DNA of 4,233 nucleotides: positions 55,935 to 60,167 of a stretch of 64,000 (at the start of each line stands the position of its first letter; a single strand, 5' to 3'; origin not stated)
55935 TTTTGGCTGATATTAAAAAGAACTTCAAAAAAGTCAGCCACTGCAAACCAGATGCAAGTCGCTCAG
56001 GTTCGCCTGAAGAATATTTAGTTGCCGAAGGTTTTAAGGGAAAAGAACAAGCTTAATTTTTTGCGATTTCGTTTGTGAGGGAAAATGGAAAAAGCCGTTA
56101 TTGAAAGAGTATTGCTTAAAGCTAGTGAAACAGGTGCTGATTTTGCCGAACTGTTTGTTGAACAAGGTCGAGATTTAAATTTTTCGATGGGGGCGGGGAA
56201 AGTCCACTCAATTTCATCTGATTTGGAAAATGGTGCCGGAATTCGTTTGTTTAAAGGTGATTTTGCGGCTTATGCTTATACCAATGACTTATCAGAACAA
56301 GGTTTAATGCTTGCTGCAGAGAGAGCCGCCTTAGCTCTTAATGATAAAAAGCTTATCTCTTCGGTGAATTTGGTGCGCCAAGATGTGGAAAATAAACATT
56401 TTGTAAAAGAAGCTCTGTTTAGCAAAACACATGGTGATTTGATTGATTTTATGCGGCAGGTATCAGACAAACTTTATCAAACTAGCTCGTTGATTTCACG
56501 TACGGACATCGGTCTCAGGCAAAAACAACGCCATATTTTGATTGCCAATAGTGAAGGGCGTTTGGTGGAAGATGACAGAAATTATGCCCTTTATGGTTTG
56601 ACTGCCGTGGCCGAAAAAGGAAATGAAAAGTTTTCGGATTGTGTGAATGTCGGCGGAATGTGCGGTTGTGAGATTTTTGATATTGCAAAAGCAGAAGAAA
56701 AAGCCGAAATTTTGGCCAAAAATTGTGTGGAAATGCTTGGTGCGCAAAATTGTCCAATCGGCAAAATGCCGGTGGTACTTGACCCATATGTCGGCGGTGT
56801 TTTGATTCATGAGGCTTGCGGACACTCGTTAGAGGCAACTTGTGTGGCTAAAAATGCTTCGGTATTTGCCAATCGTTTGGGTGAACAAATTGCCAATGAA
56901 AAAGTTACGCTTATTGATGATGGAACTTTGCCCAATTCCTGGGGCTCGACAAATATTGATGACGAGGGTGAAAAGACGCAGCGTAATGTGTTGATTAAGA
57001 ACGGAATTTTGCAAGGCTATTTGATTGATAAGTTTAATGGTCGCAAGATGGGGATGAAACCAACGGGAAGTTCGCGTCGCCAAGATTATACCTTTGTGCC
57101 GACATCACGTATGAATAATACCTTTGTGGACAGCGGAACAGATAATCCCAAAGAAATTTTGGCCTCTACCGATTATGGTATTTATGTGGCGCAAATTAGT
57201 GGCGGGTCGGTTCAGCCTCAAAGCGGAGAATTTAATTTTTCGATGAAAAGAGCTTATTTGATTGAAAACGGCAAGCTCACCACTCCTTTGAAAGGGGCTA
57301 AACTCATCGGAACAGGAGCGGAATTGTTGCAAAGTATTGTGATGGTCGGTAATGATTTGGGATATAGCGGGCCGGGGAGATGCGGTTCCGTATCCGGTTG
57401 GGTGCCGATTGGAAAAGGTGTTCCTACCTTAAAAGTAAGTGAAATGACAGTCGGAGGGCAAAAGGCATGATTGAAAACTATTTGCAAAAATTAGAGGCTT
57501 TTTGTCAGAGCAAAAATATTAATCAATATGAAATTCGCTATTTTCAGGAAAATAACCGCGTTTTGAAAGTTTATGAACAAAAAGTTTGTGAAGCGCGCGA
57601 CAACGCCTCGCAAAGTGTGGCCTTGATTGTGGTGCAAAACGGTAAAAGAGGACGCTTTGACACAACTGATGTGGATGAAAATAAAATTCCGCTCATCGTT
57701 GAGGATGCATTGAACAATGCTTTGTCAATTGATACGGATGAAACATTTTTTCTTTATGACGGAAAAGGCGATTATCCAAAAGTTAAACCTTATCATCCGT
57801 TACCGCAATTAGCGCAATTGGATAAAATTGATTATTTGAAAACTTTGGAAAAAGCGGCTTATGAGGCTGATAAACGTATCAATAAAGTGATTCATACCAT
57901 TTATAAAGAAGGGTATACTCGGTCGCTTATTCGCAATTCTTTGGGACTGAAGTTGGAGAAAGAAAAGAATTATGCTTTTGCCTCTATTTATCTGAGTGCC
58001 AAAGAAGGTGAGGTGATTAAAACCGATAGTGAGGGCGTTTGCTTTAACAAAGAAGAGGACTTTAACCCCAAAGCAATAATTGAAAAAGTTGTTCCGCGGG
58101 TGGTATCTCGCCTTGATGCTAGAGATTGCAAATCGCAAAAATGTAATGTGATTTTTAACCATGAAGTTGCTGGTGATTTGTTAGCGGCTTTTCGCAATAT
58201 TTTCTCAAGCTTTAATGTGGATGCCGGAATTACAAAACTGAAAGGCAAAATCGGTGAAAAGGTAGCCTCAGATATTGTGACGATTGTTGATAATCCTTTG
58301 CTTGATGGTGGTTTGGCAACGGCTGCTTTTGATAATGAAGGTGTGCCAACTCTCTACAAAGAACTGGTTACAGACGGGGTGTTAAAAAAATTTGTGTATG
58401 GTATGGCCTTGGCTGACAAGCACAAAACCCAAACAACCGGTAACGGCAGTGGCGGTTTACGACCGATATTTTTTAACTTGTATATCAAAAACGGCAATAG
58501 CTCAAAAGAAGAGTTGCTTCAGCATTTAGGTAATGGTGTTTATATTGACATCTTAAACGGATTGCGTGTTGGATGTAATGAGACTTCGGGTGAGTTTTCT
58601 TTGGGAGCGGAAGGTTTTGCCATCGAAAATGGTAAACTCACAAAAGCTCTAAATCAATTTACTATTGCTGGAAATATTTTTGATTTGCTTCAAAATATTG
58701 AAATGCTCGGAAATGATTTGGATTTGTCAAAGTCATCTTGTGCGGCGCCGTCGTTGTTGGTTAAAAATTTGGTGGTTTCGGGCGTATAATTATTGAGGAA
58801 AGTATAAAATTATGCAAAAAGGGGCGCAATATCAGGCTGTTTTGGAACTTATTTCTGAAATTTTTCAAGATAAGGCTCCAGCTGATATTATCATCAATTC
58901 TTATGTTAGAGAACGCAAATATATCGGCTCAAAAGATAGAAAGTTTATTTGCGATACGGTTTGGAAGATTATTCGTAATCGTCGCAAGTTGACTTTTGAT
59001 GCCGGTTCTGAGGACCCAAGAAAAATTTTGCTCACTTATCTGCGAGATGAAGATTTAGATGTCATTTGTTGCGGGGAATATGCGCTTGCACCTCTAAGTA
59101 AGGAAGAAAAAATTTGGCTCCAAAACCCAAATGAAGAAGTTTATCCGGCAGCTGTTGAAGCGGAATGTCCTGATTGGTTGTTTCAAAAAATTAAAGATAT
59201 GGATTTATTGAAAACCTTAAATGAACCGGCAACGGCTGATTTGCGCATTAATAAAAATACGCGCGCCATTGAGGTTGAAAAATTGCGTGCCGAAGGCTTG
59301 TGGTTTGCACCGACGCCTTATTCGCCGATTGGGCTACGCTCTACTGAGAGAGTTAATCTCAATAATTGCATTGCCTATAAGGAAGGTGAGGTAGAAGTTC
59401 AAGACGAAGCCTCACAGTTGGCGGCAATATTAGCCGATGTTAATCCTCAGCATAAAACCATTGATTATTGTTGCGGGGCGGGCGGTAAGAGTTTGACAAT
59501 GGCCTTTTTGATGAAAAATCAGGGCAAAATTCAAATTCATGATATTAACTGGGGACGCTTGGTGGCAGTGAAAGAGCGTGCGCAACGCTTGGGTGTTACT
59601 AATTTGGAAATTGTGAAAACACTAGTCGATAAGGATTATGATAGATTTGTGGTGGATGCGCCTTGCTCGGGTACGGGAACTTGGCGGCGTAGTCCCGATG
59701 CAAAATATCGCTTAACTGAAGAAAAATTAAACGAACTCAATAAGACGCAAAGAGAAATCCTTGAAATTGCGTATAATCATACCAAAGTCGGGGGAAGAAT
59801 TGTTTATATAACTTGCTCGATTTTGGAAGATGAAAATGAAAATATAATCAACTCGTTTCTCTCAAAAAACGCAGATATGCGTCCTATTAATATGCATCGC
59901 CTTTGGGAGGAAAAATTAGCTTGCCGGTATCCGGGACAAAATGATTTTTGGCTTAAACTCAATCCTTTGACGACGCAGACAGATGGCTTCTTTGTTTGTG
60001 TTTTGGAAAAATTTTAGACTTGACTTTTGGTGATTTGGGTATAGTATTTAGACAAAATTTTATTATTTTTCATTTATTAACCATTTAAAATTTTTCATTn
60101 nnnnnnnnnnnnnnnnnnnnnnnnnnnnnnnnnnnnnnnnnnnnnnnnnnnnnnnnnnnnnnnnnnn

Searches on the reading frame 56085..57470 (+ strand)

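Call 83: search_protein_families(library=pfam, proteins=[window:56085-57470:+], max_evalue=0.001)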
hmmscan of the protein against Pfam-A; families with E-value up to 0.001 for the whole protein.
window:56085-57470:+ (461 aa): 3 families
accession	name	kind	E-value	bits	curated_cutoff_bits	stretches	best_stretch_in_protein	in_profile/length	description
PF19289.4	PmbA_TldD_3rd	-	1.6e-70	237.1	22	1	226-458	2-220/220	PmbA/TldA metallopeptidase C-terminal domain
PF01523.21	PmbA_TldD_1st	-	1.3e-13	51.3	20.9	1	21-82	1-62/65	PmbA/TldA metallopeptidase domain 1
PF19290.4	PmbA_TldD_2nd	-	1e-09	39.3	20.9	1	117-216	9-107/109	PmbA/TldA metallopeptidase central domain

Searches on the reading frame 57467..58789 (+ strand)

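Call 83: search_protein_families(library=pfam, proteins=[window:57467-58789:+], max_evalue=0.001)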
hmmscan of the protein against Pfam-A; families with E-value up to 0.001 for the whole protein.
window:57467-58789:+ (440 aa): 2 families
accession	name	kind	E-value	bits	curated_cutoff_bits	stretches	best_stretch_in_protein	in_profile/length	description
PF19289.4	PmbA_TldD_3rd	-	2.8e-63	213.5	22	1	223-439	1-220/220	PmbA/TldA metallopeptidase C-terminal domain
PF19290.4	PmbA_TldD_2nd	-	2.2e-13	51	20.9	1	112-216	3-109/109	PmbA/TldA metallopeptidase central domain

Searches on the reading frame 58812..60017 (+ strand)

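Call 83: search_protein_families(library=pfam, proteins=[window:58812-60017:+], max_evalue=0.001)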
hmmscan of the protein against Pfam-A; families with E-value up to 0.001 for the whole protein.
window:58812-60017:+ (401 aa): 3 families
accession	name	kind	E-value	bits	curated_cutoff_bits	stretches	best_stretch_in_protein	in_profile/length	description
PF01189.24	Methyltr_RsmB-F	-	9.8e-41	140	27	1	210-398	6-198/199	16S rRNA methyltransferase RsmB/F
PF01209.24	Ubie_methyltran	-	3.6e-05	23.7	20.1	1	211-269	46-104/233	ubiE/COQ5 methyltransferase family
PF13847.12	Methyltransf_31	-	0.00024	21.2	27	0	214-345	5-129/145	Methyltransferase domain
